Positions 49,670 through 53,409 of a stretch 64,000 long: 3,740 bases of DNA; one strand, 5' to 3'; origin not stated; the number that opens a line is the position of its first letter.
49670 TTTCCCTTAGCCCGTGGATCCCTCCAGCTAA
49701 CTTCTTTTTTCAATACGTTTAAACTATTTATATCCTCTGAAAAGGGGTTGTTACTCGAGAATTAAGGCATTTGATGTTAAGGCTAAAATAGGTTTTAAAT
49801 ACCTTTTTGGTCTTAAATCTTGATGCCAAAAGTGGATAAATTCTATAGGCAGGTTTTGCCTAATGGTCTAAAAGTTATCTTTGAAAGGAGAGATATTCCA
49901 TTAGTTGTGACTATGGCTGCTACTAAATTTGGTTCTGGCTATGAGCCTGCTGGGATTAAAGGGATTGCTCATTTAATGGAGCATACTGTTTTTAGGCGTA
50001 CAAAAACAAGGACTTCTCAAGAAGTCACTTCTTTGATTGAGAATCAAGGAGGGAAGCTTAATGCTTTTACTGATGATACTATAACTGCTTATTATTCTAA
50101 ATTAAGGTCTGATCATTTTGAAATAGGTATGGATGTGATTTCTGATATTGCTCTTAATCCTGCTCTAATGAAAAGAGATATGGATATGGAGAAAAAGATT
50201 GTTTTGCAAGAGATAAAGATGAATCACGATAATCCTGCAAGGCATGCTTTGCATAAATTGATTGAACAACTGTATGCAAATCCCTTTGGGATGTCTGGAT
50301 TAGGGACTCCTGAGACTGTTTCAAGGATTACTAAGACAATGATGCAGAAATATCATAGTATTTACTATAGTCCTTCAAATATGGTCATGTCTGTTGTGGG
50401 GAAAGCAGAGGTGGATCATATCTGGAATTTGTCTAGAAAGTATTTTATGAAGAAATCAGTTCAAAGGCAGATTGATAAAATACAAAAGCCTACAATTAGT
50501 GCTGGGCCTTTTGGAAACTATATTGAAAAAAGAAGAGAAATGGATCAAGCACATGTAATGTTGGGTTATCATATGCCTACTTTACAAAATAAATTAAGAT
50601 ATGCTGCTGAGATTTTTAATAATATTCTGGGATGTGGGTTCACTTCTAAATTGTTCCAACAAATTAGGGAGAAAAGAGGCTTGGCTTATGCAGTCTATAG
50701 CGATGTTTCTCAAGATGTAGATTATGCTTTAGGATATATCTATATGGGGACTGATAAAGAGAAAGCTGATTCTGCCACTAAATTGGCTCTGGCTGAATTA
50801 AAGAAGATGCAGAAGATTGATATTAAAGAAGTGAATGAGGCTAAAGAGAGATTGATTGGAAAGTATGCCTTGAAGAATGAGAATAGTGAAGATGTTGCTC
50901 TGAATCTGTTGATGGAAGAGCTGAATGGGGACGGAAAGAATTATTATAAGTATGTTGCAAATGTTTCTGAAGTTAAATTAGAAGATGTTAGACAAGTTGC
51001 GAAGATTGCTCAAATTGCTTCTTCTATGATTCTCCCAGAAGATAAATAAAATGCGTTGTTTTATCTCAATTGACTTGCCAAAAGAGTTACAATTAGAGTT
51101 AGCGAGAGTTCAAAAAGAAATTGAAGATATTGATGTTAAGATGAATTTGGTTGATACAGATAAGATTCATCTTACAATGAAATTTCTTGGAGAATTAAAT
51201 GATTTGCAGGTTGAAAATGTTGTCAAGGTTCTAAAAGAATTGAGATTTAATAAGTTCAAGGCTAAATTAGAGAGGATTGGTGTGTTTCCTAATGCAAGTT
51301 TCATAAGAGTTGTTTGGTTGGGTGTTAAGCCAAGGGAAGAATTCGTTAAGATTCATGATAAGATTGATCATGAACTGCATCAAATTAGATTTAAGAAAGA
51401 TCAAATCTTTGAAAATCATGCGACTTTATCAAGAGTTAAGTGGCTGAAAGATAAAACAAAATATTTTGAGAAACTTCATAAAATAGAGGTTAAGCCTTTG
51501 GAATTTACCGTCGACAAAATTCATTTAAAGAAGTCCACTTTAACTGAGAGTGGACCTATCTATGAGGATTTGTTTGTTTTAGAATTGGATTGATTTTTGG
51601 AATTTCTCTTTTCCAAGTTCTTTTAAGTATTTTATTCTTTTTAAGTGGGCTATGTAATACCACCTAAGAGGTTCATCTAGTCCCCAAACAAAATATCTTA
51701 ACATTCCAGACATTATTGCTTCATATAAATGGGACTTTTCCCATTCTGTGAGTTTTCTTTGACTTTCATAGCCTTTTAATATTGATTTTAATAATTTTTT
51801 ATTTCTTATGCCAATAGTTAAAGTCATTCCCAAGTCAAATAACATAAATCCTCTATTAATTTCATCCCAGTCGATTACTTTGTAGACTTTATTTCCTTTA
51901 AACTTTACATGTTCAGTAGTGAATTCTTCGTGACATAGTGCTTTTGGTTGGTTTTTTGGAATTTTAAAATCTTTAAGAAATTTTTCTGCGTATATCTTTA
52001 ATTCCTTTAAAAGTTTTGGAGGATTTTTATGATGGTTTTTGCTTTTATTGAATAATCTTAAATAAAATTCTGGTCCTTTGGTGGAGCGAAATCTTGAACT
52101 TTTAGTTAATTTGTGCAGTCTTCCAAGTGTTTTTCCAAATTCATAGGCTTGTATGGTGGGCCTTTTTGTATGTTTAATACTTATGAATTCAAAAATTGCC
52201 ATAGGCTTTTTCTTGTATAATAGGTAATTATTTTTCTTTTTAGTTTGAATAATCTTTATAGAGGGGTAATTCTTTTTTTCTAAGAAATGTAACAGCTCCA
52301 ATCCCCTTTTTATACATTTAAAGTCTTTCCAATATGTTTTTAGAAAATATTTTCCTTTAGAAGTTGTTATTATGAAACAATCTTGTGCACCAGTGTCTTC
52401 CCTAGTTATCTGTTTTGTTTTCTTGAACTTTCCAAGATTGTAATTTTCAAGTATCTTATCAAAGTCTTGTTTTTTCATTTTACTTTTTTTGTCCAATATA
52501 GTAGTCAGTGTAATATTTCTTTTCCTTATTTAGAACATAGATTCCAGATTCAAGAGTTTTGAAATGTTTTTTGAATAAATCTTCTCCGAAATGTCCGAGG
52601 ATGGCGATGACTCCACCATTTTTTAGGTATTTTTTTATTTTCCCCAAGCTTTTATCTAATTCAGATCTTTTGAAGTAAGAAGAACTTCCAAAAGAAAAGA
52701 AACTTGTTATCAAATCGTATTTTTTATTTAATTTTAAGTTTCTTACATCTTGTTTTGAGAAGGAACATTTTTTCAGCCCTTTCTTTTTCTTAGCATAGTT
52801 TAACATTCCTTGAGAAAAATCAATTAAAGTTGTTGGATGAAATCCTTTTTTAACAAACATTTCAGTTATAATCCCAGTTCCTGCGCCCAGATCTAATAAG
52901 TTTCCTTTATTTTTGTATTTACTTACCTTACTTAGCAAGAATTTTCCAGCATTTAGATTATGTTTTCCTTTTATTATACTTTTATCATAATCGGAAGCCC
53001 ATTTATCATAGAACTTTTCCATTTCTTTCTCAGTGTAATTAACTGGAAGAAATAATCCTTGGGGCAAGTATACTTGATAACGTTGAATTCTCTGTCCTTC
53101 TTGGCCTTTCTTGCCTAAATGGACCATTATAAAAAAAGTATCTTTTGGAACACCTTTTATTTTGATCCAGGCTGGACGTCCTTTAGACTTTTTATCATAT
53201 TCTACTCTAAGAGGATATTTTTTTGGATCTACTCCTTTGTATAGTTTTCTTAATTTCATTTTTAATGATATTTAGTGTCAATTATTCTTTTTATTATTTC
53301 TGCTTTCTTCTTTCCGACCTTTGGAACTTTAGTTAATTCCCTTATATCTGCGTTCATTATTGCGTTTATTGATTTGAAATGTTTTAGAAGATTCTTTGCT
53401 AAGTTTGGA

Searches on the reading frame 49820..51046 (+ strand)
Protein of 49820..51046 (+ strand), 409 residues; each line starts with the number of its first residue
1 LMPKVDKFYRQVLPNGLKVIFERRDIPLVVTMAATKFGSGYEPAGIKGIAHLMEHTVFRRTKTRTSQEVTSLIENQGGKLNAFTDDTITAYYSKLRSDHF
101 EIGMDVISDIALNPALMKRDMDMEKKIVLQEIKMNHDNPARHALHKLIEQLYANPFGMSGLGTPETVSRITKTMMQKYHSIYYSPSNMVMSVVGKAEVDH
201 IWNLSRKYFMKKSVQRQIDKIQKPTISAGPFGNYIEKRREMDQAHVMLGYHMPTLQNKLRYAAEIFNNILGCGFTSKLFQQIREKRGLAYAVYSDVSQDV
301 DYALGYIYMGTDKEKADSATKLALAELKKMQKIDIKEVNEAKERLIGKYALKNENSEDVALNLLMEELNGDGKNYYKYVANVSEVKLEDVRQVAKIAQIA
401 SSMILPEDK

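Call 33: search_protein_families(library=pfam, proteins=[window:49820-51046:+], max_evalue=0.001)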
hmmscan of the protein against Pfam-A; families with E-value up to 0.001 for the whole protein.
window:49820-51046:+ (409 aa): 2 families
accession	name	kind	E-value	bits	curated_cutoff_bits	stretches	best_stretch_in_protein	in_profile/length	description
PF05193.26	Peptidase_M16_C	-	5.7e-34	118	23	1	170-345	2-181/181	Peptidase M16 inactive domain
PF00675.25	Peptidase_M16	-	1.4e-27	96.9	22.3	1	36-155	20-140/149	Insulinase (Peptidase family M16)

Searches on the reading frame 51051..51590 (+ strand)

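Call 33: search_protein_families(library=pfam, proteins=[window:51051-51590:+], max_evalue=0.001)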
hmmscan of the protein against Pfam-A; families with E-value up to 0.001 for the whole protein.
window:51051-51590:+ (180 aa): 3 families
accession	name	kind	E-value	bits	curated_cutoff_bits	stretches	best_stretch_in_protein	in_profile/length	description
PF02834.22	LigT_PEase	-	1.1e-23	83.7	23.3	2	7-89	1-87/87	LigT like Phosphoesterase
PF13563.12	2_5_RNA_ligase2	-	2.6e-13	50.7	27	1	35-159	22-145/152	2'-5' RNA ligase superfamily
PF10469.15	AKAP7_NLS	-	5.5e-06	26.8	24.4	1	4-137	4-157/208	AKAP7 2'5' RNA ligase-like domain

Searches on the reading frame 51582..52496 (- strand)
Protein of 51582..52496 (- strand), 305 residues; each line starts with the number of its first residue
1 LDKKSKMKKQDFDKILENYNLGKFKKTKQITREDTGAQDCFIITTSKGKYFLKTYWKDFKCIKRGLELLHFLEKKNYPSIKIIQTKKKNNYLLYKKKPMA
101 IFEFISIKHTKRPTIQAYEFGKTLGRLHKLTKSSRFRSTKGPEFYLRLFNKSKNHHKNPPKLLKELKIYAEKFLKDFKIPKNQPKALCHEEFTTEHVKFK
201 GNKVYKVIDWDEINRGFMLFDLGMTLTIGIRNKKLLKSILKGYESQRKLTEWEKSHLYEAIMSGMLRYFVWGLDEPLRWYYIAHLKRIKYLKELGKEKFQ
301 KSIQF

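Call 33: search_protein_families(library=pfam, proteins=[window:51582-52496:-], max_evalue=0.001)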
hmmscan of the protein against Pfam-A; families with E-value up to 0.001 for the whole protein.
window:51582-52496:- (305 aa): 2 families
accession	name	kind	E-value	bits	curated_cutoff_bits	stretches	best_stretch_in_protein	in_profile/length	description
PF01636.29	APH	-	6.5e-15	56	23.2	1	40-244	14-230/239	Phosphotransferase enzyme family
PF03881.20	Fructosamin_kin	-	0.00011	22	22.4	1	22-136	15-123/288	Fructosamine kinase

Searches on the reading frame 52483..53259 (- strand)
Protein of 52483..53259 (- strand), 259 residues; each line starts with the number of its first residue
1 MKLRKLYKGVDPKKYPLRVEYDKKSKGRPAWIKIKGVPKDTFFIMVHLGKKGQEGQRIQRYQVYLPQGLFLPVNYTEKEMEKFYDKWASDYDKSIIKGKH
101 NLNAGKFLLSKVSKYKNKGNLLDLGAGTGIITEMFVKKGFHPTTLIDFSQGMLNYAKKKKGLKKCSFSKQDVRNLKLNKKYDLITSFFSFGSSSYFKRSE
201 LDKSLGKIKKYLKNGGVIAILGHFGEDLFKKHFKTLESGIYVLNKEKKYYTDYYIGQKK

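Call 34: search_protein_families(library=pfam, proteins=[window:52483-53259:-], max_evalue=0.001)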
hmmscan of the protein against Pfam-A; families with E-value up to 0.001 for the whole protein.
window:52483-53259:- (259 aa): 7 families
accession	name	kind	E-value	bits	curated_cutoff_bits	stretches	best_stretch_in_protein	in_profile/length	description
PF13649.12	Methyltransf_25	-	2.2e-14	54.4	27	1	122-216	2-97/97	Methyltransferase domain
PF13847.12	Methyltransf_31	-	1e-12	48.4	27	1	118-234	4-123/145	Methyltransferase domain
PF08241.18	Methyltransf_11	-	5.6e-12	46.6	21.2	1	122-220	1-95/95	Methyltransferase domain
PF08242.18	Methyltransf_12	-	9.1e-11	42.8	30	1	122-218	1-98/98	Methyltransferase domain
PF13489.12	Methyltransf_23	-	1.5e-09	38.2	27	1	115-220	20-116/164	Methyltransferase domain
PF05175.20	MTS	-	1.4e-07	31.7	23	1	104-233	19-154/170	Methyltransferase small domain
PF03848.20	TehB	-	5.5e-05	23.1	20.4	1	109-227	22-139/193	Tellurite resistance protein TehB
